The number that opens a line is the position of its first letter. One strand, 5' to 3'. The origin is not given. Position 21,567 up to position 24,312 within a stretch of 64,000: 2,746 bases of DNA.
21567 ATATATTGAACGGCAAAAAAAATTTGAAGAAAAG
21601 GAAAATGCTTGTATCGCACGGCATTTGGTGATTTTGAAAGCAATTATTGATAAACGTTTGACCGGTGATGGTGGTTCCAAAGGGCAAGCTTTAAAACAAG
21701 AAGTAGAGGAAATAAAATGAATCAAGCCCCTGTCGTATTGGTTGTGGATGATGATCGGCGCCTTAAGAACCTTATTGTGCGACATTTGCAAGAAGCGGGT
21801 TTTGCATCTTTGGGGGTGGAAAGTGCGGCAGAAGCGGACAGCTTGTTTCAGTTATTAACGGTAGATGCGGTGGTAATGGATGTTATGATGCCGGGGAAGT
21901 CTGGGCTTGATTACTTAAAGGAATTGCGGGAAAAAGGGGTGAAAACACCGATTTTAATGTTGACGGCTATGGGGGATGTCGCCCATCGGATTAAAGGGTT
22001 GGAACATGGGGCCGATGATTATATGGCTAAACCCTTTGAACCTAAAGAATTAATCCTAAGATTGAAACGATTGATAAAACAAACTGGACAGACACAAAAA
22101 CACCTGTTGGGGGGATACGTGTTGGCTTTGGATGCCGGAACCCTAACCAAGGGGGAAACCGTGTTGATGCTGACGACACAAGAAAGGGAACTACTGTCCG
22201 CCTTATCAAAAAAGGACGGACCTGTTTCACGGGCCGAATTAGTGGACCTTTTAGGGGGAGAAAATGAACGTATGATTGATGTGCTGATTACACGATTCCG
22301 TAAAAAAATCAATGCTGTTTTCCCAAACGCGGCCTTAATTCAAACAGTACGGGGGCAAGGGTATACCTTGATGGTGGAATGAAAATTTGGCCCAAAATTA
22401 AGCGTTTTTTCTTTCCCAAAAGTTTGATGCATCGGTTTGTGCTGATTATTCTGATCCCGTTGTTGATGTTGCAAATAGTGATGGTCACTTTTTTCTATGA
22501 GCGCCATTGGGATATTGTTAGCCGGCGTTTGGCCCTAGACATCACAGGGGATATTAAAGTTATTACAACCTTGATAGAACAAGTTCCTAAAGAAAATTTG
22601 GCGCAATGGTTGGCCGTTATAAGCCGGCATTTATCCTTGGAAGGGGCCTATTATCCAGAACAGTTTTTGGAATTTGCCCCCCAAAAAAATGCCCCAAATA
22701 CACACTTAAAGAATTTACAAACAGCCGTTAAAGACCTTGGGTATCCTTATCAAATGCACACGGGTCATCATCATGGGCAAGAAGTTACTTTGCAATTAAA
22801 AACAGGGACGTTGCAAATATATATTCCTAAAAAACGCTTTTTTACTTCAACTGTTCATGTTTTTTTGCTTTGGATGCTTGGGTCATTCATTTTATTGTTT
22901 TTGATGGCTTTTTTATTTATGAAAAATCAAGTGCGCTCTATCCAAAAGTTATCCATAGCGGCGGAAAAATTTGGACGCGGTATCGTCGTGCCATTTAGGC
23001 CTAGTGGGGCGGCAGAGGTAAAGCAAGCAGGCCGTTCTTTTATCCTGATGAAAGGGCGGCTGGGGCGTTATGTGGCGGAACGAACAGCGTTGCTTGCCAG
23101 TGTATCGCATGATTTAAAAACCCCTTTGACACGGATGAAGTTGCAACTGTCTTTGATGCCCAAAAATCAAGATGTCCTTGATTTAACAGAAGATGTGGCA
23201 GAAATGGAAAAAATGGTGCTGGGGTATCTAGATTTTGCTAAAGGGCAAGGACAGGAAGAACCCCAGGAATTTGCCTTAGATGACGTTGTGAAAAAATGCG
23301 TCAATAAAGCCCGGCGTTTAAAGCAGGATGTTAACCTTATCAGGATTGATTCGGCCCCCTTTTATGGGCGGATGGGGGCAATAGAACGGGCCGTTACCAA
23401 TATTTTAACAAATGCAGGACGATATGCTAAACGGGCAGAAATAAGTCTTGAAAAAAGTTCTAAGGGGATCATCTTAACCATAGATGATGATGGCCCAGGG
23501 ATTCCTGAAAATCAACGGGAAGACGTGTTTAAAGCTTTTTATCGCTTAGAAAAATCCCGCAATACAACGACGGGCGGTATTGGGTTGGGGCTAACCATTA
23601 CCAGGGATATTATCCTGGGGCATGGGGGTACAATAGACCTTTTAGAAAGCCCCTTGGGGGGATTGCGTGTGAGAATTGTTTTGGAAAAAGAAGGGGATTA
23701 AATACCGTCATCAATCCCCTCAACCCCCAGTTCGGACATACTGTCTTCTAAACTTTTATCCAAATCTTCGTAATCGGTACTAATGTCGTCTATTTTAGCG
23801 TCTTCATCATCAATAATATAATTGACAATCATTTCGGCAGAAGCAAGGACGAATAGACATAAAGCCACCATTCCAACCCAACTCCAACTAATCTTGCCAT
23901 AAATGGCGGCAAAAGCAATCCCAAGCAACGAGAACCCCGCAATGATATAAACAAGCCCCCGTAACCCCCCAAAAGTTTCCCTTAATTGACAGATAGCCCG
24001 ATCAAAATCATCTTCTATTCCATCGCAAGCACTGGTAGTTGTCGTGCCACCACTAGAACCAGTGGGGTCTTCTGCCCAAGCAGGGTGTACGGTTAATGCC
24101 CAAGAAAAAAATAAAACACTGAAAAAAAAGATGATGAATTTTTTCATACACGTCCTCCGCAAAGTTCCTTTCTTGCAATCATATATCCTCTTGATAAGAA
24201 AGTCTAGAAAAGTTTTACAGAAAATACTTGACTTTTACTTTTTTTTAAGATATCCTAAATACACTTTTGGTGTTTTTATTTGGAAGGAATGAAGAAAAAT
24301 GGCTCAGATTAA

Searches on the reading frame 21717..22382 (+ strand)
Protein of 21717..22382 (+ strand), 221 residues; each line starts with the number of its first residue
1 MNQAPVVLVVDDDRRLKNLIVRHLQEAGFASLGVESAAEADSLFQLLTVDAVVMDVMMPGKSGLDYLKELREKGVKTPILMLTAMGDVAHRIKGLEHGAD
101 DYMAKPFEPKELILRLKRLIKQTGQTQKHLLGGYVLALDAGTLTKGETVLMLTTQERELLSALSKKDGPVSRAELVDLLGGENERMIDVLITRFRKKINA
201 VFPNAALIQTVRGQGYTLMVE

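Call 8: search_protein_families(library=pfam, proteins=[window:21717-22382:+])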
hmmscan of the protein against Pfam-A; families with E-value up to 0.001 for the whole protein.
window:21717-22382:+ (221 aa): 2 families
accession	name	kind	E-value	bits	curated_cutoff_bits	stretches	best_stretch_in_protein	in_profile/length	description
PF00072.30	Response_reg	-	7.2e-26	91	30.2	1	7-116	1-110/111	Response regulator receiver domain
PF00486.34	Trans_reg_C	-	6.8e-13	48.9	26.2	1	150-218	4-77/77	Transcriptional regulatory protein, C terminal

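Call 9: search_protein_families(library=padloc, proteins=[window:21717-22382:+], max_evalue=0.01)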
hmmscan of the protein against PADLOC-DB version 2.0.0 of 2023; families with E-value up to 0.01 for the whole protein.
window:21717-22382:+ (221 aa): 1 family
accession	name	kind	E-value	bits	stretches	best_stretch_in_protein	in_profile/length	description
PDLC00405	SduA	-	0.00074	17.1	1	3-65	5-67/323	DUF4263 domain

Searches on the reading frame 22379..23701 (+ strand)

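Call 8: search_protein_families(library=pfam, proteins=[window:22379-23701:+])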
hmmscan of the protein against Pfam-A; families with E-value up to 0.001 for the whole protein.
window:22379-23701:+ (440 aa): 2 families
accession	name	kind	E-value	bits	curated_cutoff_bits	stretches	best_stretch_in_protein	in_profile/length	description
PF02518.31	HATPase_c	-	8.5e-21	74.9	26.4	1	335-437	6-109/111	Histidine kinase-, DNA gyrase B-, and HSP90-like ATPase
PF00512.31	HisKA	-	2.7e-07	31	26.9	1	235-288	2-62/66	His Kinase A (phospho-acceptor) domain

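Call 9: search_protein_families(library=padloc, proteins=[window:22379-23701:+], max_evalue=0.01)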
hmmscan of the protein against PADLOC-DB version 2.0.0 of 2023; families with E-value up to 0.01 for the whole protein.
window:22379-23701:+ (440 aa): 2 families
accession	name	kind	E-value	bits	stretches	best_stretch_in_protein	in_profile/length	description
PDLC04647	PDC-M43B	-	0.0021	15.1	1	340-420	233-316/347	-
PDLC01819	CARF1--CARF_HEPN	-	0.0034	14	1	269-319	4-54/475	-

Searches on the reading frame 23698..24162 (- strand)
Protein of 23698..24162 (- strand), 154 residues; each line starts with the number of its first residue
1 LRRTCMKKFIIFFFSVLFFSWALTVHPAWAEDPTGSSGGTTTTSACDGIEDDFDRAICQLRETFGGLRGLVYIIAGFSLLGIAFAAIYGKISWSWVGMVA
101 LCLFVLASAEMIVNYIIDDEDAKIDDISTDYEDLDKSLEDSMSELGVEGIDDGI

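Call 8: search_protein_families(library=pfam, proteins=[window:23698-24162:-])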
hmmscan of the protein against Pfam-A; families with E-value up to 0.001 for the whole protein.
window:23698-24162:- (154 aa): 1 family
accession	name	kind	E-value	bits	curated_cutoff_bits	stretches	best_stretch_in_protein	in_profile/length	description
PF04956.18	TrbC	-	4.3e-06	27.3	27.9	1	7-116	7-98/98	TrbC/VIRB2 pilin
